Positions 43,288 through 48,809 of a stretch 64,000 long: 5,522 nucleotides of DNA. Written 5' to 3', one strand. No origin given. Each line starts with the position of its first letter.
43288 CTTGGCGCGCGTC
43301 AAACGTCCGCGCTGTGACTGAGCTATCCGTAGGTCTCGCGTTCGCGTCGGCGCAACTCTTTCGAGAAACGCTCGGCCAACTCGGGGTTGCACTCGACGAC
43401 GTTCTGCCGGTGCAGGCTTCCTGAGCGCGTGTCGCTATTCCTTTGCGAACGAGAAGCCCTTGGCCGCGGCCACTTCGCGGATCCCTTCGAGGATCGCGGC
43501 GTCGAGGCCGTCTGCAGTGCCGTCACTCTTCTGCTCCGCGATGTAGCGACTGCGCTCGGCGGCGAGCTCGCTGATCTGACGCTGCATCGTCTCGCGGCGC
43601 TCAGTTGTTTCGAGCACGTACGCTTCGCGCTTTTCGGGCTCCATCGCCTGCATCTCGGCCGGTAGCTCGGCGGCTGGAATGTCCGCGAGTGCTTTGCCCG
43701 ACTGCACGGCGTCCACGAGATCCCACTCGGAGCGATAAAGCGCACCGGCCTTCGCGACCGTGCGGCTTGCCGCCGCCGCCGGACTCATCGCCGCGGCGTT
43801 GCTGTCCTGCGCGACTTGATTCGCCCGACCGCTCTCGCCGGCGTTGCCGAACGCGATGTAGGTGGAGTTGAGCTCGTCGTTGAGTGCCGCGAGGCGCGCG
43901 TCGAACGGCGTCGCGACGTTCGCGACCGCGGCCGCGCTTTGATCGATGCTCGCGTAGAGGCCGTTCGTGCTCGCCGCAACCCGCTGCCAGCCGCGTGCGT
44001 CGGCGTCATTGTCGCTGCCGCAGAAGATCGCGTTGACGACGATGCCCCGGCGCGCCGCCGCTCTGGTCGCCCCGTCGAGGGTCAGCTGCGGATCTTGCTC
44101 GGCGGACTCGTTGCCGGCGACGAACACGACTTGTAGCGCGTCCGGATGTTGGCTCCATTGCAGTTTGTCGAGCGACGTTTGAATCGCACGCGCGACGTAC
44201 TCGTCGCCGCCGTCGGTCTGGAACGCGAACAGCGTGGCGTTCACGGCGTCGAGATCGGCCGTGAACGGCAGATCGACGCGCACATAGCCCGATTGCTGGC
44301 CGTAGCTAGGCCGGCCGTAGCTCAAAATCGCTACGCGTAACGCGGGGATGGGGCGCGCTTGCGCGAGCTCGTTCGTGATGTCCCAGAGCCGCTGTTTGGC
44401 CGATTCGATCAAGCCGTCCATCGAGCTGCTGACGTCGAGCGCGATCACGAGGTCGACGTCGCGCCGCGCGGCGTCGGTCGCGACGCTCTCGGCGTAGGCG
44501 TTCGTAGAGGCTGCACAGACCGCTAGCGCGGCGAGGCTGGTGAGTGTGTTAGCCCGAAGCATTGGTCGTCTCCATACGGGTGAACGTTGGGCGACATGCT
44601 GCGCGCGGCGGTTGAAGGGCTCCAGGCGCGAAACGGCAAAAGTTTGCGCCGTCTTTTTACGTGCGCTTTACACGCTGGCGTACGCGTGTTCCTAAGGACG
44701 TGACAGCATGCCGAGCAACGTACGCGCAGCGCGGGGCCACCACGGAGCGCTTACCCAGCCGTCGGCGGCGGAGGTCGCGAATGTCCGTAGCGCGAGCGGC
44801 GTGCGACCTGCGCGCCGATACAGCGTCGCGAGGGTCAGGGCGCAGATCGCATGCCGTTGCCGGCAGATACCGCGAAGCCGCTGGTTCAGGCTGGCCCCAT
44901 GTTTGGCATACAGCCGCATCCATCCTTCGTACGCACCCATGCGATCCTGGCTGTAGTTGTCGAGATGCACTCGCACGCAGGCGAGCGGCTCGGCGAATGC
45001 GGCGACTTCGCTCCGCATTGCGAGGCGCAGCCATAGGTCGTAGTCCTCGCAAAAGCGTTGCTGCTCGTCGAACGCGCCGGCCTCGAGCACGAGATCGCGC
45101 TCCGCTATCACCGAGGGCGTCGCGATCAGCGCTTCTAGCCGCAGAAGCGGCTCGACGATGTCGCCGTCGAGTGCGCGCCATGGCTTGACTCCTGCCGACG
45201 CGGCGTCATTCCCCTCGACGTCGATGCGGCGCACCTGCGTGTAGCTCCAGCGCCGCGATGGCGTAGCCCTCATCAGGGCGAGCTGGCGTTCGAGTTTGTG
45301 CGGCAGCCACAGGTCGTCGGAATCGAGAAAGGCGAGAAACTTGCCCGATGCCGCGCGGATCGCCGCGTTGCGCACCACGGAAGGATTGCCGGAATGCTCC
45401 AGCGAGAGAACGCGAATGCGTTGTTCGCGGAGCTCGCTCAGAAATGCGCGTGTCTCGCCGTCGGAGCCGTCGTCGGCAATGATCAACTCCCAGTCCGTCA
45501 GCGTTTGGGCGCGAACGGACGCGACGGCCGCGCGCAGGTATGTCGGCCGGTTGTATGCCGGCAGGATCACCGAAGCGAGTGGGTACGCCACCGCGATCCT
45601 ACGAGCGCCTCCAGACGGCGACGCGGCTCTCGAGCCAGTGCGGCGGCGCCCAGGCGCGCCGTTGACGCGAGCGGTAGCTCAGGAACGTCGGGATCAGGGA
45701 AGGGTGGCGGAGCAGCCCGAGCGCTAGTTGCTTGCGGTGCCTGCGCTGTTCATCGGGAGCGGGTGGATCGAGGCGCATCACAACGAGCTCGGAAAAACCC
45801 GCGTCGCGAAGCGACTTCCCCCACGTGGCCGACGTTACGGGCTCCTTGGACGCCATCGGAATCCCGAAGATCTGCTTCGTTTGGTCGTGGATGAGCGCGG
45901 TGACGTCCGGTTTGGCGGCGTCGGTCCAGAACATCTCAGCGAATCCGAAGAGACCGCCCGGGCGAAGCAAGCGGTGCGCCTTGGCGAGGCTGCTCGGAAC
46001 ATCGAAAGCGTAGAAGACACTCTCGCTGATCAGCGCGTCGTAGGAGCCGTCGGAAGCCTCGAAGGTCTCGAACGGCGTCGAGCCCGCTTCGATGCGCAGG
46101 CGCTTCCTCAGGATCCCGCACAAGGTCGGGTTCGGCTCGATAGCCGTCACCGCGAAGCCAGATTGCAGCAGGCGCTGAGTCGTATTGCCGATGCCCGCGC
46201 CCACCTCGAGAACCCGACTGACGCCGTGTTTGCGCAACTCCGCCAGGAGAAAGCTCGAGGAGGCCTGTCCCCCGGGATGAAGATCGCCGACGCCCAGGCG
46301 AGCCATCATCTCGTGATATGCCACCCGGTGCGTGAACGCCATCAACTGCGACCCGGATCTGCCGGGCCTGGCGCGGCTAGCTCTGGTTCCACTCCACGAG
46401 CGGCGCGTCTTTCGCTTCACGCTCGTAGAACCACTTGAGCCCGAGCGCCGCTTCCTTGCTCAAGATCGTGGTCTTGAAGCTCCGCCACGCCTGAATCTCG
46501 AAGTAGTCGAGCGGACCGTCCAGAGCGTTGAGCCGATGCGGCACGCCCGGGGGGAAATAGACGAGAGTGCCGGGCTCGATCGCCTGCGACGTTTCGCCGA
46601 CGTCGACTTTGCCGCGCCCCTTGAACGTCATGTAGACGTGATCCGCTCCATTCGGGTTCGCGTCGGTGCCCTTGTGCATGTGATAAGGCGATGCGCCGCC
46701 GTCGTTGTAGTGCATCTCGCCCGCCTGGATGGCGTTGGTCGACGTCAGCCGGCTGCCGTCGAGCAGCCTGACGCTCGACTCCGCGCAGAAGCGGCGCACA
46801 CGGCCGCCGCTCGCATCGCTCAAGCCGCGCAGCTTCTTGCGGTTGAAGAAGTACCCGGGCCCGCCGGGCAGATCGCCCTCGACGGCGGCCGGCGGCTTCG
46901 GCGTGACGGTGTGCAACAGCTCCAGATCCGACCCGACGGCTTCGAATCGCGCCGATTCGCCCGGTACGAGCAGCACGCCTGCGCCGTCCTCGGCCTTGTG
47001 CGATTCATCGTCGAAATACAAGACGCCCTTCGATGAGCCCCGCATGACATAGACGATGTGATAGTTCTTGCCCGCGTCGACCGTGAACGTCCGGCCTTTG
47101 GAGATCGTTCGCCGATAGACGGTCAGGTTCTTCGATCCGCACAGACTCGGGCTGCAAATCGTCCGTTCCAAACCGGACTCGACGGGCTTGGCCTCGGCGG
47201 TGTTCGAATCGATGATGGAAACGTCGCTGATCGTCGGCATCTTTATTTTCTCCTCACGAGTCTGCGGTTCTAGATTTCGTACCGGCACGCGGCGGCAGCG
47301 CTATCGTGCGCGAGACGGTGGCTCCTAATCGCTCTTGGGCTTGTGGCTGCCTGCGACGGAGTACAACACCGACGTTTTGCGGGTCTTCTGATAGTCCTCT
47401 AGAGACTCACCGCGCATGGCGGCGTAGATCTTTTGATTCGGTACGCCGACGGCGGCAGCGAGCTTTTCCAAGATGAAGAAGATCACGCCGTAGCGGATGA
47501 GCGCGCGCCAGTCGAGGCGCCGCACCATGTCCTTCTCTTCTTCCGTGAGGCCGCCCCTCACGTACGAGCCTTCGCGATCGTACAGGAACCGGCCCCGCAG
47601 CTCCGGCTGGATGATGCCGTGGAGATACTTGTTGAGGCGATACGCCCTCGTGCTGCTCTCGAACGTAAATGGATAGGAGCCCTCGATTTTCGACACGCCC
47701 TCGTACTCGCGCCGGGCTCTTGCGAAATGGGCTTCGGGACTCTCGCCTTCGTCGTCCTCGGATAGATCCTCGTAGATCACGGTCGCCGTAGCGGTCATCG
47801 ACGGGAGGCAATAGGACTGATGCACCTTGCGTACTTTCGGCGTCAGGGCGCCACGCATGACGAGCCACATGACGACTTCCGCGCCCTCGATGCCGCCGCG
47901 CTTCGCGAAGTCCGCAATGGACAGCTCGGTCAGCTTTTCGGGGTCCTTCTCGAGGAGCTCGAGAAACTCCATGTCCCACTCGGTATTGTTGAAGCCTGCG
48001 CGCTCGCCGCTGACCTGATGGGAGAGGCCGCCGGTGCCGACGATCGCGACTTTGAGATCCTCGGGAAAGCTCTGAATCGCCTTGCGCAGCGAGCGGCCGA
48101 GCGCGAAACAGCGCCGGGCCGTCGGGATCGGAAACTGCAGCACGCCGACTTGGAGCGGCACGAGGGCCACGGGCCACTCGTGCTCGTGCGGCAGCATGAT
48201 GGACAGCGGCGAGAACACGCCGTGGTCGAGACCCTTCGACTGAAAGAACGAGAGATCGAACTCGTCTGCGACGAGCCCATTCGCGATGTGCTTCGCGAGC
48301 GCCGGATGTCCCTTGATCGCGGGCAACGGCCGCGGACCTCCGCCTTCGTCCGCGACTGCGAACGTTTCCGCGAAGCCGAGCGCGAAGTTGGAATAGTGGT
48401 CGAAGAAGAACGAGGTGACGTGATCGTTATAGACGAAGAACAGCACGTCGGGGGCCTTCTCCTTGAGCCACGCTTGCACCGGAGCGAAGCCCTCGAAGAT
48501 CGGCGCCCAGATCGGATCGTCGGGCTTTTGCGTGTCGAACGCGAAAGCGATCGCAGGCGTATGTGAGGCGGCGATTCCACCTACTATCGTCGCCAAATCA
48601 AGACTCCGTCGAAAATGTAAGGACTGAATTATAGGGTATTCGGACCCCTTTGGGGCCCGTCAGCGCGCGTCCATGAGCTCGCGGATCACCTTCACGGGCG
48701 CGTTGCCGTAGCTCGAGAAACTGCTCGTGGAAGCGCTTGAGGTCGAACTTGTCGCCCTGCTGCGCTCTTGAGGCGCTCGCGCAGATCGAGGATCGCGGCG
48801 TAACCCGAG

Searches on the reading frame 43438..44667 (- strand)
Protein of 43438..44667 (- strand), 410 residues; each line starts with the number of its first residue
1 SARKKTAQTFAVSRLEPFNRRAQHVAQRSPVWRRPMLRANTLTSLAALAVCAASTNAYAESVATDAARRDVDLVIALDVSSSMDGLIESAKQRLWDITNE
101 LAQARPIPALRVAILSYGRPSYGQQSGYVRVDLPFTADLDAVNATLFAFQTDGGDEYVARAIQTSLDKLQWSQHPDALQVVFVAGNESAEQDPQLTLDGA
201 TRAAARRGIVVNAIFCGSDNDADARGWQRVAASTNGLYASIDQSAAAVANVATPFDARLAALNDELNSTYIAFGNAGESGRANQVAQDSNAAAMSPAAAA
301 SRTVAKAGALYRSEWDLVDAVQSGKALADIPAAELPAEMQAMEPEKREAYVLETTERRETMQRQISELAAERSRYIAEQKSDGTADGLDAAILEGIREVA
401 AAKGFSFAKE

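Call 19: search_protein_families(library=pfam, proteins=[window:43438-44667:-], max_evalue=0.001)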
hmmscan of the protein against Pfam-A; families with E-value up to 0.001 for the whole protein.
window:43438-44667:- (410 aa): 2 families
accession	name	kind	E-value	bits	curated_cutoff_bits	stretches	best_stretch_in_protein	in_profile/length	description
PF00092.34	VWA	-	1.1e-06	29.4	23.8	1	72-234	1-154/174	von Willebrand factor type A domain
PF13519.12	VWA_2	-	1.1e-05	26.4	27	1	73-181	1-100/107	von Willebrand factor type A domain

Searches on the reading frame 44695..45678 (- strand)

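Call 19: search_protein_families(library=pfam, proteins=[window:44695-45678:-], max_evalue=0.001)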
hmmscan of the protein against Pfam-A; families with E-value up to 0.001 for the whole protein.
window:44695-45678:- (328 aa): 3 families
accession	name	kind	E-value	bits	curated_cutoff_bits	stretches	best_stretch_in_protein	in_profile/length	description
PF00535.33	Glycos_transf_2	-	7.8e-30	104.4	23.3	1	36-141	1-108/168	Glycosyl transferase family 2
PF13641.12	Glyco_tranf_2_3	-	2.6e-14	54.2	27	1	35-234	3-209/230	Glycosyltransferase like family 2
PF10111.15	Glyco_tranf_2_2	-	2.7e-12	47.2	27.3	1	37-257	2-235/276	Glycosyltransferase like family 2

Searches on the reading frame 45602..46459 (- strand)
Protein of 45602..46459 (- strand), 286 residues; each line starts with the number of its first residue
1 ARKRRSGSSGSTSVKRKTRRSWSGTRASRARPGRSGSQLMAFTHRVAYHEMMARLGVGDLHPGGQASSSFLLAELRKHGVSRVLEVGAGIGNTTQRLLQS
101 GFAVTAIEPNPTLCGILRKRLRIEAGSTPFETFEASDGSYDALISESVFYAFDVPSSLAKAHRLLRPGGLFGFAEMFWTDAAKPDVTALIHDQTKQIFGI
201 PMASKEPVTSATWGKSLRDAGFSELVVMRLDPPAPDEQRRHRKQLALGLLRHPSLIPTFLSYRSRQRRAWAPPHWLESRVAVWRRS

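Call 20: search_protein_families(library=pfam, proteins=[window:45602-46459:-], max_evalue=0.001)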
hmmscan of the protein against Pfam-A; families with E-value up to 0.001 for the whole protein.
window:45602-46459:- (286 aa): 6 families
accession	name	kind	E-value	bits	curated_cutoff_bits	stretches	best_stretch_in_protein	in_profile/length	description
PF08241.18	Methyltransf_11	-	2.3e-11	44.6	21.2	1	84-171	1-93/95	Methyltransferase domain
PF13649.12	Methyltransf_25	-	4.2e-11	43.8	27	1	83-169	1-97/97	Methyltransferase domain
PF08242.18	Methyltransf_12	-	6.2e-10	40.1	30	1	84-171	1-98/98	Methyltransferase domain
PF13489.12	Methyltransf_23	-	6.3e-09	36.2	27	1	77-175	20-118/164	Methyltransferase domain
PF00398.26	RrnaAD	-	5.8e-05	22.7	24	1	82-122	33-73/263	Ribosomal RNA adenine dimethylase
PF13847.12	Methyltransf_31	-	0.00072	19.7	27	0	81-195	5-127/145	Methyltransferase domain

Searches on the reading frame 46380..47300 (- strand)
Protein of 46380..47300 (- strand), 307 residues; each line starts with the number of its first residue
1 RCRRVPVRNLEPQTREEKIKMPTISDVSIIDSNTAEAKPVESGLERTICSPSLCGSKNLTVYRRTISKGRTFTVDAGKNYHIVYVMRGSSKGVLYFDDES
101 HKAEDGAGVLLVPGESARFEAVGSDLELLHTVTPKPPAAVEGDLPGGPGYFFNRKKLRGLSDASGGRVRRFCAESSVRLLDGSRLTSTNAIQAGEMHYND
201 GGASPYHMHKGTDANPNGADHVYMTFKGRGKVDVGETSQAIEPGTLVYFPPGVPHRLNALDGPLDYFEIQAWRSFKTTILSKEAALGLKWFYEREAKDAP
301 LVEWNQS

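Call 20: search_protein_families(library=pfam, proteins=[window:46380-47300:-], max_evalue=0.001)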
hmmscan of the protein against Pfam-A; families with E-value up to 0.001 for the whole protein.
window:46380-47300:- (307 aa): 2 families
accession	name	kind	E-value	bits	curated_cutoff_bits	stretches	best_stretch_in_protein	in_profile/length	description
PF07883.17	Cupin_2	-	3.1e-10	40.1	27.2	1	195-267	2-67/70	Cupin domain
PF02311.25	AraC_binding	-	5.9e-10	39.4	21.1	1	224-267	28-72/135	AraC-like ligand binding domain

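Call 73: search_protein_families(library=ncbifam, proteins=[window:46380-47300:-], max_evalue=0.00001)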
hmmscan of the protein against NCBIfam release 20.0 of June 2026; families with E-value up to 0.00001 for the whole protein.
window:46380-47300:- (307 aa): 0 families

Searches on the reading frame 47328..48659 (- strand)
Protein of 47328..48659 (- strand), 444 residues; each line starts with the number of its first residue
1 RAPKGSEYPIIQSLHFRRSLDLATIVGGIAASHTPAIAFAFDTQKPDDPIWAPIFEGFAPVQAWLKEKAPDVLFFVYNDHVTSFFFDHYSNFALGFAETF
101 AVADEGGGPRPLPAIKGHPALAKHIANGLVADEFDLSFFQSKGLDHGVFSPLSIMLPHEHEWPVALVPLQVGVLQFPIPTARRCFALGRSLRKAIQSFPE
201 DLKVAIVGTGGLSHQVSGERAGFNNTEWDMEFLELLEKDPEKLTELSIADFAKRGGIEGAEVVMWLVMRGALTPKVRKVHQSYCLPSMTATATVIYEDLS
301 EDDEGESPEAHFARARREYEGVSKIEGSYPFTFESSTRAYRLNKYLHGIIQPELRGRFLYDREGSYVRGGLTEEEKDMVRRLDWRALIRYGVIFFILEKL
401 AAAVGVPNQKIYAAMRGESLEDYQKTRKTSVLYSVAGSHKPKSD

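Call 20: search_protein_families(library=pfam, proteins=[window:47328-48659:-], max_evalue=0.001)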
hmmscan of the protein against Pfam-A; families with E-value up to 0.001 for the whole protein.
window:47328-48659:- (444 aa): 2 families
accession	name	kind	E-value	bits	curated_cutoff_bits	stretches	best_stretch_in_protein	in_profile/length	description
PF02900.23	LigB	-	2.4e-63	214.2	26.3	1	29-287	3-262/269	Catalytic LigB subunit of aromatic ring-opening dioxygenase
PF07746.16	LigA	-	1.3e-27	96.2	25.3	1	342-427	1-86/87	Aromatic-ring-opening dioxygenase LigAB, LigA subunit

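Call 73: search_protein_families(library=ncbifam, proteins=[window:47328-48659:-], max_evalue=0.00001)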
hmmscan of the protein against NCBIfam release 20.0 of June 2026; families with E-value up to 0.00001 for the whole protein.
window:47328-48659:- (444 aa): 14 families
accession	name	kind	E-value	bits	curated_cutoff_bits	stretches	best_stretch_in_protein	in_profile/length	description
NF009904.0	PRK13367.1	equivalog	2.6e-207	688.9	412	1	22-440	1-419/426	gallate dioxygenase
NF009902.0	PRK13365.1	subfamily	1.8e-125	417.9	299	1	22-303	1-282/298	class III extradiol dioxygenase family protein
NF009912.0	PRK13372.1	equivalog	4.6e-91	306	837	2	23-277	149-403/443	protocatechuate 4,5-dioxygenase subunit alpha/beta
NF009903.0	PRK13366.1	subfamily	1.4e-90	303.4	317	1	23-297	2-282/284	class III extradiol dioxygenase subunit beta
NF009901.0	PRK13364.1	subfamily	3.7e-89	298.6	290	1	22-297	1-276/279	class III extradiol dioxygenase family protein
NF009919.0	PRK13379.1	equivalog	4.8e-32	110.7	141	1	319-429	5-115/119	protocatechuate 4,5-dioxygenase subunit alpha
NF009910.0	PRK13370.1-4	equivalog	1.6e-20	73.5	291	1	29-215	6-180/312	3-carboxyethylcatechol 2,3-dioxygenase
NF009909.0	PRK13370.1-3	subfamily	8.9e-19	68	286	1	29-215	6-178/286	3-carboxyethylcatechol 2,3-dioxygenase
NF009908.0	PRK13370.1-2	equivalog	1.1e-18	67.8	467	1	61-215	34-180/314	3-carboxyethylcatechol 2,3-dioxygenase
NF009913.0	PRK13373.1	equivalog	7.8e-15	55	462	1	23-215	2-193/344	putative dioxygenase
NF009907.0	PRK13370.1-1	equivalog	2.2e-12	46.7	549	1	32-216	9-181/314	3-carboxyethylcatechol 2,3-dioxygenase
NF009917.0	PRK13377.1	subfamily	3.1e-09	37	173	1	323-425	8-110/129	protocatechuate 4,5-dioxygenase subunit alpha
TIGR02792.1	PCA_ligA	equivalog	5.5e-09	36.4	108.6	1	325-425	4-104/117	protocatechuate 4,5-dioxygenase subunit alpha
NF009918.0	PRK13378.1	equivalog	3.5e-07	30.4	161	1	322-425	7-110/118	protocatechuate 4,5-dioxygenase subunit alpha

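Call 74: search_solved_structures(query=window:47328-48659:-, max_evalue=0.00001)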
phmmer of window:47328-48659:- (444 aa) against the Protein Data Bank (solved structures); distinct sequences matched with E-value up to 0.00001: 4.
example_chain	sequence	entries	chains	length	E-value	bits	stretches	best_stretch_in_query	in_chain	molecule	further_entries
3wku_A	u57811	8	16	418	2.6e-178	596.8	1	23-438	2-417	Gallate dioxygenase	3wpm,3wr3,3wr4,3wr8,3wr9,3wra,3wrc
3wrb_A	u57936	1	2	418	4.8e-177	592.7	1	23-438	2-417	Gallate dioxygenase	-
1b4u_B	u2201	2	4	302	4.8e-85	289.4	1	23-295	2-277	PROTOCATECHUATE 4,5-DIOXYGENASE | 4,5-DIOXYGENASE BETA CHAIN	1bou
8k04_A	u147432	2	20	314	1.6e-10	43.8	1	32-216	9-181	2,3-dihydroxyphenylpropionate/2,3-dihydroxicinnamic acid 1,2-dioxygenase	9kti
